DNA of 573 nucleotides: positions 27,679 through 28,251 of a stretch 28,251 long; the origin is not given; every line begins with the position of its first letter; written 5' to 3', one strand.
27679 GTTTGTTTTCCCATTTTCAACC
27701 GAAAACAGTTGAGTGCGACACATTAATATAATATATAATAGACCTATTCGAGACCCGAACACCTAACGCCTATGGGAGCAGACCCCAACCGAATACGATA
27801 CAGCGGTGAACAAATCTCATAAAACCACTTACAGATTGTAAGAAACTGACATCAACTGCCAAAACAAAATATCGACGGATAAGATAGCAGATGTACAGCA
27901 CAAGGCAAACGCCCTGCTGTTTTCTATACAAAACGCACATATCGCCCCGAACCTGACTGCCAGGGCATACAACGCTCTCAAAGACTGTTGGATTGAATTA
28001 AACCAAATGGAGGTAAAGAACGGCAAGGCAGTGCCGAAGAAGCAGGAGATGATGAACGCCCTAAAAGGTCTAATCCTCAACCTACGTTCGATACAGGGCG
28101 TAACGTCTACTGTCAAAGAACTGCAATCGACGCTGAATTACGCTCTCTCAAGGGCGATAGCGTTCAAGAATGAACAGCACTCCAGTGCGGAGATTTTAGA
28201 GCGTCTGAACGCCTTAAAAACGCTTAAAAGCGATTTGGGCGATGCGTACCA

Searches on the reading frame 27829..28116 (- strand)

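Call 63: search_protein_families(library=pfam, proteins=[window:27829-28116:-], max_evalue=0.01)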
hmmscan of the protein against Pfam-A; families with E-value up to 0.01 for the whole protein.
window:27829-28116:- (95 aa): 1 family
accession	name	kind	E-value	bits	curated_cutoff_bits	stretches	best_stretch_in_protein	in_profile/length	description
PF10892.13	DUF2688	-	0.0049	16.7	25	1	42-66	20-44/56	Protein of unknown function (DUF2688)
